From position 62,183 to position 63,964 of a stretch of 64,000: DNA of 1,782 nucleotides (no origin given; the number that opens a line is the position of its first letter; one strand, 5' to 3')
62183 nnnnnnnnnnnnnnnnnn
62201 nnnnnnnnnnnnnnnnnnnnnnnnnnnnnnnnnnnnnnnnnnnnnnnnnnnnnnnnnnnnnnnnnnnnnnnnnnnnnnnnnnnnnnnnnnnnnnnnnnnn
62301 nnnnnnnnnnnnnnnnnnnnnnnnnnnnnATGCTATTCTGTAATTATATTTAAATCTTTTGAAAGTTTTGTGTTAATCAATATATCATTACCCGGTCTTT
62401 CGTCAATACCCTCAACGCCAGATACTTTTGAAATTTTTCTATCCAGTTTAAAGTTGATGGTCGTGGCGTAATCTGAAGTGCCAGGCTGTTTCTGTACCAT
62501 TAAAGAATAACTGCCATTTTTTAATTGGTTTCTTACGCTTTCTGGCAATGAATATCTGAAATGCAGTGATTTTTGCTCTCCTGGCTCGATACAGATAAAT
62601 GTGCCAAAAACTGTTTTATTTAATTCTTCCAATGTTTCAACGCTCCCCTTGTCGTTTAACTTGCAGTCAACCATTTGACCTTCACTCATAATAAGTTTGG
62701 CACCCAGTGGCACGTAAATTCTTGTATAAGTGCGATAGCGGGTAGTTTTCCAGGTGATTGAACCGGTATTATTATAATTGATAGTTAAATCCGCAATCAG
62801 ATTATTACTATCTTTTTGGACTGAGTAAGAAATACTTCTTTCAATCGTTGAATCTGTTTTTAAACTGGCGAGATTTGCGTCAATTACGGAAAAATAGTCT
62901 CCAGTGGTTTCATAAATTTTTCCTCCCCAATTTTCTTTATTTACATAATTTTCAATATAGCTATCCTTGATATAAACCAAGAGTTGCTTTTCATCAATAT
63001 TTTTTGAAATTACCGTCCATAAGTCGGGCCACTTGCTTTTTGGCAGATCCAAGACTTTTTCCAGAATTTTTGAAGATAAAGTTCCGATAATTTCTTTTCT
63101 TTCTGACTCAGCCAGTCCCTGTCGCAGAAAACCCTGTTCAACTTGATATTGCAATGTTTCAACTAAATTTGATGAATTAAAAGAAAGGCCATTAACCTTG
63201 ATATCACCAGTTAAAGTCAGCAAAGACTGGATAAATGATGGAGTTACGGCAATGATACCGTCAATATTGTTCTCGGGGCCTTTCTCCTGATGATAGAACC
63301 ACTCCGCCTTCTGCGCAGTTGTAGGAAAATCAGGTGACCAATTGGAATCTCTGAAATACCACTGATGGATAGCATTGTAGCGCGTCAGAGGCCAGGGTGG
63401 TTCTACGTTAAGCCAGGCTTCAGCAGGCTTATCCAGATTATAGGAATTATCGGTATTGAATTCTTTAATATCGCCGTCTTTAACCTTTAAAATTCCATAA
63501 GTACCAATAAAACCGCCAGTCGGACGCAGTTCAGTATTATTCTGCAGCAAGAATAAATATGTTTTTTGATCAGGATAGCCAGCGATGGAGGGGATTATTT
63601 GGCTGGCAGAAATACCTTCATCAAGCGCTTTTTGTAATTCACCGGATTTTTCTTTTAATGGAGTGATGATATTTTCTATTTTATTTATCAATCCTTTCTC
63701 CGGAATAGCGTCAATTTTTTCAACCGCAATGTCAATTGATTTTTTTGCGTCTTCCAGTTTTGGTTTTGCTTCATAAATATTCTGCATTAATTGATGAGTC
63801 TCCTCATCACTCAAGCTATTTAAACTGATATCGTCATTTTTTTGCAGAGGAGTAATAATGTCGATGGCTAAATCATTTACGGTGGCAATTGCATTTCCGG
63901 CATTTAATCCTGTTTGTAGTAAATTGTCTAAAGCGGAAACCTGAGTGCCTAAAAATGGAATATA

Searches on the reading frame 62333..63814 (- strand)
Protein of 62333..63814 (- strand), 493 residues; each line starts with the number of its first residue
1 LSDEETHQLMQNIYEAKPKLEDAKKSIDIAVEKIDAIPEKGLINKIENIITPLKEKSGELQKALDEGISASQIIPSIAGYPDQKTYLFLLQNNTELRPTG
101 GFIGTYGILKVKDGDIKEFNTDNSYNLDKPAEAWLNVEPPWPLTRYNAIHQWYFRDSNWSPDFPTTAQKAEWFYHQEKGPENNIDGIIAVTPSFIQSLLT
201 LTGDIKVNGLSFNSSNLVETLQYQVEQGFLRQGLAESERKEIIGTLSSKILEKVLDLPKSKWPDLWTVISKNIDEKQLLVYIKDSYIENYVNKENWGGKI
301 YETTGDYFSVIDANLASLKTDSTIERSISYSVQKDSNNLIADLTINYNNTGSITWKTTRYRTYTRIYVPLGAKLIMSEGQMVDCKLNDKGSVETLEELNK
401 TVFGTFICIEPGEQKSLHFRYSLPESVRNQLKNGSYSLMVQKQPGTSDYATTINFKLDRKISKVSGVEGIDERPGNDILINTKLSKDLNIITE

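Call 66: find_encoding_contigs(protein=window:62333-63814:-, flank=10000, max_places=1)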
Protein window:62333-63814:- (493 aa): no gene with exactly this product is on record in the collection.
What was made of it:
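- Tried and rejected: Extending the right end of the window failed because that protein is not on record (call 66).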

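Call 89: search_protein_families(library=pfam, max_evalue=0.0001, proteins=[window:62333-63814:-])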
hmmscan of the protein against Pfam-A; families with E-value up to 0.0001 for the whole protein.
window:62333-63814:- (493 aa): 1 family
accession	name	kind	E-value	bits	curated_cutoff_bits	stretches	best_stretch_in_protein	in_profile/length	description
PF13196.11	DUF4012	-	2.3e-34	119.4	28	1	83-224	3-142/144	Protein of unknown function (DUF4012)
